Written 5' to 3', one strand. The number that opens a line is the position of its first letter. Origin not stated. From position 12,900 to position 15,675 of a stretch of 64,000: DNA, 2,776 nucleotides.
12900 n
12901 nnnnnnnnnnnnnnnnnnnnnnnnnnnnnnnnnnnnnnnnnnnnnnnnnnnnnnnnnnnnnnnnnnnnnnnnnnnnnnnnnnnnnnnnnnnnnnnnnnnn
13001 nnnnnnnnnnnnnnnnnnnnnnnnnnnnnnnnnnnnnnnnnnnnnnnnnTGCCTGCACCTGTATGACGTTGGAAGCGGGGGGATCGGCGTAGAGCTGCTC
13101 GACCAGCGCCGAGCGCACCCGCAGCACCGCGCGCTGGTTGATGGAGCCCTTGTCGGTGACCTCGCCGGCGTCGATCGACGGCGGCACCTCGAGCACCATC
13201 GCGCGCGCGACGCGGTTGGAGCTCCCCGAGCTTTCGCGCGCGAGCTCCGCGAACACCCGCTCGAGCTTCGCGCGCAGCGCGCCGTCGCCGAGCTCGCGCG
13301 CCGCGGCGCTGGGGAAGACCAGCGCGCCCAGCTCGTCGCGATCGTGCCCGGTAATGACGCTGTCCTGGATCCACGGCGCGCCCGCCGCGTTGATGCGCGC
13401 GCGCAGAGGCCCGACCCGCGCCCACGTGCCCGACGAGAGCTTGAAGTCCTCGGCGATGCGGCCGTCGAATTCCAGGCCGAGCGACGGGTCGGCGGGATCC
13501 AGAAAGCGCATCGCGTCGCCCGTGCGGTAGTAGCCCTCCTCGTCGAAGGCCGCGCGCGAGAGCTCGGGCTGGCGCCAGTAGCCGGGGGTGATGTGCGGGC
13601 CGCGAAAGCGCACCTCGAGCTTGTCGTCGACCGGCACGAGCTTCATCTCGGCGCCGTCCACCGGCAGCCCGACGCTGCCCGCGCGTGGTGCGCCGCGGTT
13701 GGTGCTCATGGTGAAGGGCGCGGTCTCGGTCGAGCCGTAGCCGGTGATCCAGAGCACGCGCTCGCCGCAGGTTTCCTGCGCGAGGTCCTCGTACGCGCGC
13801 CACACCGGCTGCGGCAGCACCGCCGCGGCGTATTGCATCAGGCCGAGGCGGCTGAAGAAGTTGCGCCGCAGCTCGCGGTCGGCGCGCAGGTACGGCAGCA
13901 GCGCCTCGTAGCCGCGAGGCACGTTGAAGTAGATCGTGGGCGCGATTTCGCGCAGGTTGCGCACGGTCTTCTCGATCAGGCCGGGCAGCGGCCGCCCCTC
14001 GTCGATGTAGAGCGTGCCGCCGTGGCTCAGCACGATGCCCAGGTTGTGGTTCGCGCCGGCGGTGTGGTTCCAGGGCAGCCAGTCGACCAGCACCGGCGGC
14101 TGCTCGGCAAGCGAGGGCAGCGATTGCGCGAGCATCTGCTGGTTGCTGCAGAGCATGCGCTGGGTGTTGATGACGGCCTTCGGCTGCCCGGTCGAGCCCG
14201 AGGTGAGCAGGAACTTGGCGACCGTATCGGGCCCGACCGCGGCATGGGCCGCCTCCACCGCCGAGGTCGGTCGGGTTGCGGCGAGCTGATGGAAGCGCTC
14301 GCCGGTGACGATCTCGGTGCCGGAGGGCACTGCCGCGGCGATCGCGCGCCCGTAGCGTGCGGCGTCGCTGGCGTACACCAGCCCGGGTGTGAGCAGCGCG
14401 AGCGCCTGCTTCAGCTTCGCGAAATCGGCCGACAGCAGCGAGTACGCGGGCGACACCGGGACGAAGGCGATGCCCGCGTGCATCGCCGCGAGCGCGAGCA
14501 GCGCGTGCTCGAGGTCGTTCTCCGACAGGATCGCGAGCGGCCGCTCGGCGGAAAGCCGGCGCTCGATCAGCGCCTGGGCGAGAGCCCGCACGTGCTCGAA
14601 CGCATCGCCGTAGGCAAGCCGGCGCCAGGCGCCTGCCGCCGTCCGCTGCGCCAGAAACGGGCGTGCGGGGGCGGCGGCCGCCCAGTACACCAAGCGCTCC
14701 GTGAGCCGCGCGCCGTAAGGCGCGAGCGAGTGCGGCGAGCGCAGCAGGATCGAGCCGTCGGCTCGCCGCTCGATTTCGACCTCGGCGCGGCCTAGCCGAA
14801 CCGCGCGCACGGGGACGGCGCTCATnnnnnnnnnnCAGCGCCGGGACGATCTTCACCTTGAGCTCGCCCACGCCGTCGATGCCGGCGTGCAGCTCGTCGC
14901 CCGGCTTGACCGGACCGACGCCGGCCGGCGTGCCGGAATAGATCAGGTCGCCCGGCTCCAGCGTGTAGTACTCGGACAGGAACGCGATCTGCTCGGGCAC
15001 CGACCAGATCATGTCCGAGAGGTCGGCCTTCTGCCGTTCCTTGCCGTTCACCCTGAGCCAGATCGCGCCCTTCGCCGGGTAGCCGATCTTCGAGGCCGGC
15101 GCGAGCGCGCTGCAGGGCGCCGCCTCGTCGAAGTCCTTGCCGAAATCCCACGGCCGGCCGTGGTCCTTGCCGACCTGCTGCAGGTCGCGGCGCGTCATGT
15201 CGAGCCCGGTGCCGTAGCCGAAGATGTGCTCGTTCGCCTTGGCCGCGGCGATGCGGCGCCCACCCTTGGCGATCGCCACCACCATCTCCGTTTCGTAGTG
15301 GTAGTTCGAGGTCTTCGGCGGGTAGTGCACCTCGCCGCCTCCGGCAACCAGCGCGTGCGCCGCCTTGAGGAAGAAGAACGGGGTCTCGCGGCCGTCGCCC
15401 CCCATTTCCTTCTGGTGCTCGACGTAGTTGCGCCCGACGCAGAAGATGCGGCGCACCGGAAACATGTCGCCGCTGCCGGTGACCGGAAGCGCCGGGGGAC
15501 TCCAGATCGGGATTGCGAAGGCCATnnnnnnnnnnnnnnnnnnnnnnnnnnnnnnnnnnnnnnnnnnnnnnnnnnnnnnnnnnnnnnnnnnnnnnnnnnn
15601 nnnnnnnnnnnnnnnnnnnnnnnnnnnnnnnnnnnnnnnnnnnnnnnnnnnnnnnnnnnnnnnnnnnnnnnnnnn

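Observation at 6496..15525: Nine-gene, translationally coupled operon embedding pcaHG among enzymes that do not belong to the beta-ketoadipate pathway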

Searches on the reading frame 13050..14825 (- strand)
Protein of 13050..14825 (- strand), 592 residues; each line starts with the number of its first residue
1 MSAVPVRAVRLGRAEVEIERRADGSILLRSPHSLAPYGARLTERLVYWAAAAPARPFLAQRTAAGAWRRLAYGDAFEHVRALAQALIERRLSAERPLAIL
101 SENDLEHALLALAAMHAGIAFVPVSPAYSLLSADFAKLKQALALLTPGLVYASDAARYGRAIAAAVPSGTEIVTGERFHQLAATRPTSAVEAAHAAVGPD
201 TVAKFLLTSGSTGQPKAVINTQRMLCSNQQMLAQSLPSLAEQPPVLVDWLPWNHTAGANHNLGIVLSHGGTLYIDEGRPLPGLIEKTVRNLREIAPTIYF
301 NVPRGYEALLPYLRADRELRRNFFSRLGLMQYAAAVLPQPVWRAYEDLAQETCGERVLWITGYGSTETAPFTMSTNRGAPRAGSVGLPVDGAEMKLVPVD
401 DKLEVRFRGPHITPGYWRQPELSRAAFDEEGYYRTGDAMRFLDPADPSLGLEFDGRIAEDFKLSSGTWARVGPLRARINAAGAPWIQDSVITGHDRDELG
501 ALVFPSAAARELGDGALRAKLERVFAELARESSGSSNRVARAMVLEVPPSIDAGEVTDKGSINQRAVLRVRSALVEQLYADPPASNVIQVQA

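Call 5: search_protein_families(library=pfam, proteins=[window:13050-14825:-])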
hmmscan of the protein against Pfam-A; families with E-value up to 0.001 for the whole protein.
window:13050-14825:- (592 aa): 2 families
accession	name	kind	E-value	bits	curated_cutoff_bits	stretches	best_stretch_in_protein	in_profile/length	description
PF00501.34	AMP-binding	-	2.6e-45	155.3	29.9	1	48-417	4-384/384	AMP-binding enzyme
PF23562.2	AMP-binding_C_3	-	2.7e-12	47.6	20.8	1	463-581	6-122/124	AMP-binding enzyme C-terminal domain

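Call 6: search_protein_families(library=ncbifam, proteins=[window:13050-14825:-])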
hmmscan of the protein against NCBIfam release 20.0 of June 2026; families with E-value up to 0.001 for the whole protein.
window:13050-14825:- (592 aa): 74 families (the best 25 are shown)
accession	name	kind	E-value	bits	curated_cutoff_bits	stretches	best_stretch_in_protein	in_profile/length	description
NF009232.0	PRK12582.1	subfamily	3.1e-224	745.8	777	1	2-590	12-624/624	acyl-CoA synthetase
NF005702.0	PRK07514.1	subfamily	3.6e-31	108.1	558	1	66-439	26-386/506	malonyl-CoA synthase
NF041592.1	carboxyl_red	equivalog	6.5e-30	103.5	1300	1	184-583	215-623/1160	carboxylic acid reductase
NF005858.0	PRK07787.1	subfamily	2e-27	95.7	575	1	79-501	32-415/471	acyl-CoA synthetase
NF004837.0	PRK06187.1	subfamily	3.9e-26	91.4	476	1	68-438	32-407/531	long-chain-fatty-acid--CoA ligase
TIGR01733.1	AA-adenyl-dom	subfamily_domain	6.6e-26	91.1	317.4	1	72-463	2-384/409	amino acid adenylation domain-containing protein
NF005801.1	PRK07656.1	equivalog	1.5e-25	89.8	657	1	57-438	14-388/500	FadD3 family acyl-CoA ligase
NF006572.0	PRK09088.1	equivalog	1.3e-23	83.4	696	1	67-440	26-375/491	acyl-CoA synthetase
NF006182.0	PRK08316.1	subfamily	1.7e-23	82.9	663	1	68-438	35-402/523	fatty acyl-CoA synthetase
NF004114.0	PRK05605.1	equivalog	1.6e-22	79.6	766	1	178-439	198-455/575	long-chain-fatty-acid--CoA ligase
TIGR02262.1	benz_CoA_lig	subfamily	2.9e-22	79.1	375.25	1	68-468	29-416/508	benzoate-CoA ligase family protein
TIGR01923.1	menE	equivalog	5.4e-20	71.6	330.15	2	73-276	3-186/442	o-succinylbenzoate--CoA ligase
NF009233.0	PRK12583.1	subfamily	7e-20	70.9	832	1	184-438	185-435/558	fatty acid CoA ligase family protein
NF004511.1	PRK05852.1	equivalog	9.1e-19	67.5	650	1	68-459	25-406/505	FadD7 family fatty acid--CoA ligase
NF006539.0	PRK09029.1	equivalog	2.4e-18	66.3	494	2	47-280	11-212/458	o-succinylbenzoate--CoA ligase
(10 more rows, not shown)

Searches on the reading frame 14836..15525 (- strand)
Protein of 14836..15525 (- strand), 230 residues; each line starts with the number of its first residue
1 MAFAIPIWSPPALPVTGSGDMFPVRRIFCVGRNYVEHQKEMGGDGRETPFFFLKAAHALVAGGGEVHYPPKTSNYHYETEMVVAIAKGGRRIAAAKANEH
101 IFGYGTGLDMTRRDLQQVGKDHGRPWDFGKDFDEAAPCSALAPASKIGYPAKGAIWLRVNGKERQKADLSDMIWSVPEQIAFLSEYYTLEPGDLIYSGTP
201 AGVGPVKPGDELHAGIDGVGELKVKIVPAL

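Call 5: search_protein_families(library=pfam, proteins=[window:14836-15525:-])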
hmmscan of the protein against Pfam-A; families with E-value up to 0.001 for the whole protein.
window:14836-15525:- (230 aa): 1 family
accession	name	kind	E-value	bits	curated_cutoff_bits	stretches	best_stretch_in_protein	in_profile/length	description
PF01557.24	FAA_hydrolase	-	6.7e-56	189.8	23.9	1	27-226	2-213/214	Fumarylacetoacetate (FAA) hydrolase C-terminal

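Call 6: search_protein_families(library=ncbifam, proteins=[window:14836-15525:-])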
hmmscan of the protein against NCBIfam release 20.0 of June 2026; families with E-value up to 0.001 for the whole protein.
window:14836-15525:- (230 aa): 7 families
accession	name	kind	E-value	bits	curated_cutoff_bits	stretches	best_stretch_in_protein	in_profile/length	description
NF007967.0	PRK10691.1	equivalog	4.8e-47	160.1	201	1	22-218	14-211/219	fumarylacetoacetate hydrolase family protein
TIGR02303.1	HpaG-C-term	equivalog_domain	2.2e-36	125.6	276.4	1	25-227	43-243/245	4-hydroxyphenylacetate degradation bifunctional isomerase/decarboxylase, C-terminal subunit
NF011750.0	PRK15203.1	equivalog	8.1e-33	113.8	811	1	24-227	222-423/429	4-hydroxyphenylacetate degradation bifunctional isomerase/decarboxylase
NF053535.1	DhyDRhmHlse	equivalog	2.8e-31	108.9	500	1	24-227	70-279/284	2,4-didehydro-3-deoxy-L-rhamnonate hydrolase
NF009399.0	PRK12764.1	equivalog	3.3e-22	79.2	444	1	25-219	22-212/501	fumarylacetoacetate hydrolase family protein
TIGR02305.1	HpaG-N-term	equivalog_domain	1.5e-18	67.1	228.65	1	48-225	32-204/205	4-hydroxyphenylacetate degradation bifunctional isomerase/decarboxylase, N-terminal subunit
TIGR01266.1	fum_ac_acetase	equivalog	0.00021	20.3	375.3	0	166-224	320-379/420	fumarylacetoacetase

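Call 33: search_solved_structures(query=window:14836-15525:-, max_evalue=1e-20)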
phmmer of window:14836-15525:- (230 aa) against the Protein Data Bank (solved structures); distinct sequences matched with E-value up to 1e-20: 22.
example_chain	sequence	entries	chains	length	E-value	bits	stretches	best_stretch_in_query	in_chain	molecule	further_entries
4maq_A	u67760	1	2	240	8.4e-75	254.8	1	2-222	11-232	Putative fumarylpyruvate hydrolase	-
6j5y_A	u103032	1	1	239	1.1e-74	254.5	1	9-227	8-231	FAA hydrolase family protein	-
6sbi_A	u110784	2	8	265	1.4e-50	175.5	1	25-226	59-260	Acylpyruvase FAHD1, mitochondrial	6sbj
6fog_A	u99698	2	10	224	1.5e-48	168.9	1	25-226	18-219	Acylpyruvase FAHD1, mitochondrial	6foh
1saw_A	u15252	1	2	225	1.5e-48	168.8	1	25-226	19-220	hypothetical protein FLJ36880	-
1gtt_A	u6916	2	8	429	1.7e-41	145.7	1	23-227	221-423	4-HYDROXYPHENYLACETATE DEGRADATION BIFUNCTIONAL ISOMERASE/DECARBOXYLASE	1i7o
1nr9_A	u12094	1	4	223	2.1e-41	145.4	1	22-219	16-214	Protein YCGM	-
3s52_A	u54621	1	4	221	8.8e-39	136.9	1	22-218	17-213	Putative fumarylacetoacetate hydrolase family protein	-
3v77_A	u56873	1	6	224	2.7e-37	132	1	25-216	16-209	Putative fumarylacetoacetate isomerase/hydrolase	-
8sky_A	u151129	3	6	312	4.7e-33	118.1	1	23-223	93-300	Fumarylacetoacetate hydrolase family protein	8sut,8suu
2dfu_A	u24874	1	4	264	6.8e-32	114.3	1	25-227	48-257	probable 2-hydroxyhepta-2,4-diene-1,7-dioate isomerase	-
3rr6_A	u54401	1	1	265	3.1e-31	112.1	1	25-226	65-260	Putative uncharacterized protein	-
3qdf_A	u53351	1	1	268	3.4e-30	108.7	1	25-226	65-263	2-hydroxyhepta-2,4-diene-1,7-dioate isomerase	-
1wzo_A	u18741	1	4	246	1.5e-28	103.4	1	24-223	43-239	HpcE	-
4pfz_A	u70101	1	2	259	3e-28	102.4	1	25-226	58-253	5-carboxymethyl-2-hydroxymuconate delta-isomerase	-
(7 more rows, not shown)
